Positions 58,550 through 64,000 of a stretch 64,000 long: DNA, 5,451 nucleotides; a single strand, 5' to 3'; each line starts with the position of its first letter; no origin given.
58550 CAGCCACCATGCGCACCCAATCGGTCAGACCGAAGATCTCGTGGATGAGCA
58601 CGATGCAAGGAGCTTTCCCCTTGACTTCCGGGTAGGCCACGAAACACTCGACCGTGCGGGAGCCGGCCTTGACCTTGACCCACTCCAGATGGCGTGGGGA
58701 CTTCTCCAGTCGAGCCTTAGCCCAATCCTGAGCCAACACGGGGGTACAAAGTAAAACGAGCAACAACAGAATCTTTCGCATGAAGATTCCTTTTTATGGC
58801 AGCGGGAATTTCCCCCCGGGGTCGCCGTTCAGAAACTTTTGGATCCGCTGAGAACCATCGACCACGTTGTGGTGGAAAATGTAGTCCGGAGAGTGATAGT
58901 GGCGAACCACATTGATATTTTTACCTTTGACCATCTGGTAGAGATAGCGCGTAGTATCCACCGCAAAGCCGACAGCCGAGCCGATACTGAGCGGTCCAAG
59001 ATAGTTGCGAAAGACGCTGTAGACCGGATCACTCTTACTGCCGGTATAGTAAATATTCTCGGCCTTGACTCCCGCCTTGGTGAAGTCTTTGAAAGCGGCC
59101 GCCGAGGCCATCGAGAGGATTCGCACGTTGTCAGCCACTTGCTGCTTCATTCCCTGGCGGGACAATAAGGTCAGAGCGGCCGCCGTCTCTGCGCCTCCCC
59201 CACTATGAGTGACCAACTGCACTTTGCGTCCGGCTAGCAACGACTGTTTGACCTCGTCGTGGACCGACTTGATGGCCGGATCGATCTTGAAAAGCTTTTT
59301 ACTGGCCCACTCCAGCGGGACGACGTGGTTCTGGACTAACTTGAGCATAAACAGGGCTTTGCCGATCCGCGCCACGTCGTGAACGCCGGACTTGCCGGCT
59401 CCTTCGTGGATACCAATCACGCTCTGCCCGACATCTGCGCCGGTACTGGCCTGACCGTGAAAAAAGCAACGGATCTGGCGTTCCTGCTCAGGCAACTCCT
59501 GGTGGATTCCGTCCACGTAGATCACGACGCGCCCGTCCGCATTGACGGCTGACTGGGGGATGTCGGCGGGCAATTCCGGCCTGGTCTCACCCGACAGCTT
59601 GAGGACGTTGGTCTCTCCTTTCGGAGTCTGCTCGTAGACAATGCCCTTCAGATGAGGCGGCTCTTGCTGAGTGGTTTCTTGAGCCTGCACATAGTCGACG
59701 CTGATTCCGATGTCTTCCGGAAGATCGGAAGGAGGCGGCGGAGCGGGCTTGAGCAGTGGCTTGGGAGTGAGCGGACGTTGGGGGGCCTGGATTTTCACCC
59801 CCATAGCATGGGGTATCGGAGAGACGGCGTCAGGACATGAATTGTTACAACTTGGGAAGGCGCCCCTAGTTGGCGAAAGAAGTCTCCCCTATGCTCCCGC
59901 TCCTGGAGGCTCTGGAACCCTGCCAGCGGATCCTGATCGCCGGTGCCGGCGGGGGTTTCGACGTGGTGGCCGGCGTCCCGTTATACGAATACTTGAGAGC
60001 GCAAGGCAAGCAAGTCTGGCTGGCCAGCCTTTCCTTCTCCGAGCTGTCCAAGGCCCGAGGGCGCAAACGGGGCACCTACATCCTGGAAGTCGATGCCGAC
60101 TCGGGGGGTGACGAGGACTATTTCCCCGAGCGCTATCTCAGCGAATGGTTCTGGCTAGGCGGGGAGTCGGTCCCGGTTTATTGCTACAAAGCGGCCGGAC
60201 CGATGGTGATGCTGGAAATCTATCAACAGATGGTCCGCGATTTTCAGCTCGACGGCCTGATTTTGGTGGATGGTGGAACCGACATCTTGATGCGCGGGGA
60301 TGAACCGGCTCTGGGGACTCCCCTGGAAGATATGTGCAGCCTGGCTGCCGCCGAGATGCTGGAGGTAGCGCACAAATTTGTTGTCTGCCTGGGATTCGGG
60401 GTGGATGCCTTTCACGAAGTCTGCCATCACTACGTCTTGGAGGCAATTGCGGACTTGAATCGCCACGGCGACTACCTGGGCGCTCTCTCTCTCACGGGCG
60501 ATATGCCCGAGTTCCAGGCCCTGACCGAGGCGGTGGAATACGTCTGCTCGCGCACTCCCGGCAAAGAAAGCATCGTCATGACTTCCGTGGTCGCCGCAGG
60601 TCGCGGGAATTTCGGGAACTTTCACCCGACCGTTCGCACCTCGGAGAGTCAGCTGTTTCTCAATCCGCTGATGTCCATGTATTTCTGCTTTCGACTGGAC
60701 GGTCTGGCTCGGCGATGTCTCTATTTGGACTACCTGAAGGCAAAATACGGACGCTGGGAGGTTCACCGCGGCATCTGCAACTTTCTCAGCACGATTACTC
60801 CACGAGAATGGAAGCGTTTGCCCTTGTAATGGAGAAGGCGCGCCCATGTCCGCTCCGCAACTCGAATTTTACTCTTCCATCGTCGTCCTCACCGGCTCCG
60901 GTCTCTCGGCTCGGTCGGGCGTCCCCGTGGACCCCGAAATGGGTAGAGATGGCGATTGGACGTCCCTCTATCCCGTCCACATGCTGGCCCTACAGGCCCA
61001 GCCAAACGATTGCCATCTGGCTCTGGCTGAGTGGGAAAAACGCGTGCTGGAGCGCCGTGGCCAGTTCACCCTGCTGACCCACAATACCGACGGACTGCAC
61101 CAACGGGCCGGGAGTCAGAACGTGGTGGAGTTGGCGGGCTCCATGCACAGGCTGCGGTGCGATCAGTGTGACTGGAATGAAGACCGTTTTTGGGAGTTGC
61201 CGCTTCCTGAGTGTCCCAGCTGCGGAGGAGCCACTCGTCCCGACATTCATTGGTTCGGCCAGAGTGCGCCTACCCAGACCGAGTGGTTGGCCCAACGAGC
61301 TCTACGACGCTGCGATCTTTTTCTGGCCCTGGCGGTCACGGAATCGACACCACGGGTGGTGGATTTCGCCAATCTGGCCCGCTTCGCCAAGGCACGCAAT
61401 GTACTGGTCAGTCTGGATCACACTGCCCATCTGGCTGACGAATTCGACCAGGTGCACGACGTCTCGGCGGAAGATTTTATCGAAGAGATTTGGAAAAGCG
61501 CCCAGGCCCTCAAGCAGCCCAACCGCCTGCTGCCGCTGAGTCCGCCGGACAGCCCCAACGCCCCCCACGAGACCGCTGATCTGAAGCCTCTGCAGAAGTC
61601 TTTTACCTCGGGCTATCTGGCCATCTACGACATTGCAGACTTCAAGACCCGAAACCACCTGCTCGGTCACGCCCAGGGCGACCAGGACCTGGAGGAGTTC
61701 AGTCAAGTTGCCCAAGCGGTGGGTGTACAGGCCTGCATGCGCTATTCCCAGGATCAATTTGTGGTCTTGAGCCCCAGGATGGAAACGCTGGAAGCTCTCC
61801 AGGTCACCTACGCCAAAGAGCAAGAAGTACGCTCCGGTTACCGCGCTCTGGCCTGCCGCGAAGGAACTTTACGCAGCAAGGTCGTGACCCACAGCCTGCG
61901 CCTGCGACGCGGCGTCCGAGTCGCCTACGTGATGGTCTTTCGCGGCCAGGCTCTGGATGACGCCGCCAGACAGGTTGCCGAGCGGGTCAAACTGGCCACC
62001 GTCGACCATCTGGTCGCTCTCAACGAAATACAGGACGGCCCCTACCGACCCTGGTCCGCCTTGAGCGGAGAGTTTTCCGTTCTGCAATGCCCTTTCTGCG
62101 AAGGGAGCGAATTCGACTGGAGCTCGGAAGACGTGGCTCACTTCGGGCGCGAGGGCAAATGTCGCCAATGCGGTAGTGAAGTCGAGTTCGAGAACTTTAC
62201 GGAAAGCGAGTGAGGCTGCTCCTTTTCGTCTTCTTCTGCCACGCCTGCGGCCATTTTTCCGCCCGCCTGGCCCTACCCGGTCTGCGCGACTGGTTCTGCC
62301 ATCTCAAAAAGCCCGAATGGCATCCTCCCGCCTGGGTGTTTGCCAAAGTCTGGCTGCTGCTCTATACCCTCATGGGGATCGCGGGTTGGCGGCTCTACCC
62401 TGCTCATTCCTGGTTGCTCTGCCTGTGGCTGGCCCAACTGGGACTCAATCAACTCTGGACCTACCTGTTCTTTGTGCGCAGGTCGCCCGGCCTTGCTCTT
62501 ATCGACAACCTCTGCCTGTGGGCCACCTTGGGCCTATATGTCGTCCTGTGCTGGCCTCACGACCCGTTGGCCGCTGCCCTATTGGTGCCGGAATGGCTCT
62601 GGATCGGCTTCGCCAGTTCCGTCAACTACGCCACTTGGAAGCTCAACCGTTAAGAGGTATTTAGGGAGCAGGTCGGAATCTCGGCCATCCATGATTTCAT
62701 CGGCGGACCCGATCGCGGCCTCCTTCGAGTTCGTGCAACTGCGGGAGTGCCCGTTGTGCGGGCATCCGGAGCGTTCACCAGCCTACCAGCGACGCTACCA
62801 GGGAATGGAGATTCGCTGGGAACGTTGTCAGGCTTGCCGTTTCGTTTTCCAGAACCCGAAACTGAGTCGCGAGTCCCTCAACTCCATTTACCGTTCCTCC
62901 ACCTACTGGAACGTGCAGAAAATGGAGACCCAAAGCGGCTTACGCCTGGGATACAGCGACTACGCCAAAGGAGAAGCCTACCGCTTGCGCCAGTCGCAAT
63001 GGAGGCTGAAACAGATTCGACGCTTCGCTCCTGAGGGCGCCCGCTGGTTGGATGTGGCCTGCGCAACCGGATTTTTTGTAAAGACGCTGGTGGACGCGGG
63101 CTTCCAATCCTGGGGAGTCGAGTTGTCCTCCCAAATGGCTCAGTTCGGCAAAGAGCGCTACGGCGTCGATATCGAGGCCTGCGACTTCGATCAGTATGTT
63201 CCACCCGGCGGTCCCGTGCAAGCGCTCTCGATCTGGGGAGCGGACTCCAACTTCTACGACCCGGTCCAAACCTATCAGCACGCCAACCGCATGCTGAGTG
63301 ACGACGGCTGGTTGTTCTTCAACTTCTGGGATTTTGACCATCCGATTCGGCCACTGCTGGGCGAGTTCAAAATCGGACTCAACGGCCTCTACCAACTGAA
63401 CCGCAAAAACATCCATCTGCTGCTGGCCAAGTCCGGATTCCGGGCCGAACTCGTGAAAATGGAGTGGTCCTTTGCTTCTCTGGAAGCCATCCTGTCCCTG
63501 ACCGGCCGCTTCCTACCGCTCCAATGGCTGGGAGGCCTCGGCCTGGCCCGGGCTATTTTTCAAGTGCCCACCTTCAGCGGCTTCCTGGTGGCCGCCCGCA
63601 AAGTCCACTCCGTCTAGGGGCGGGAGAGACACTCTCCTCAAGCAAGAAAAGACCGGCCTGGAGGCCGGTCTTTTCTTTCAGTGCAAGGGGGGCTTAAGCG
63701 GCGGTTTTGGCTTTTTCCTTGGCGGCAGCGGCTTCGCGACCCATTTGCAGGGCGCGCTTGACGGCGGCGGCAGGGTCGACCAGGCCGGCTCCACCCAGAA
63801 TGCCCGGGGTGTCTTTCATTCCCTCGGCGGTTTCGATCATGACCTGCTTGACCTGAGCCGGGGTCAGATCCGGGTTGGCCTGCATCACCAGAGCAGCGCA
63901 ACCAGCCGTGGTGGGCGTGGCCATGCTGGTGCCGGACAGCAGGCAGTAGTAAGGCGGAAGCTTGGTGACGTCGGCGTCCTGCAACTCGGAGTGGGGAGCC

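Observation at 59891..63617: Operon: DUF1152-like protein, Sir2-like/GGDEF-like fusion with degenerate signature motifs in both domains, TspO, zinc-ribbon SAM methyltransferase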

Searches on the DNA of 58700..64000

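Call 78: search_rna_families(source=window, start=58700, end=64000, threshold=evalue, max_evalue=1)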
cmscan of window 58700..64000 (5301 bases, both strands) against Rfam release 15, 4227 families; matches with E-value up to 1: 1.
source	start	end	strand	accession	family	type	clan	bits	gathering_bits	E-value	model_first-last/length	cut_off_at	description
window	62902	63012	-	RF02115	FAM13A-AS1_2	Gene; lncRNA;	-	19.7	38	0.87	1-110/110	no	FAM13A antisense RNA 1 conserved region 2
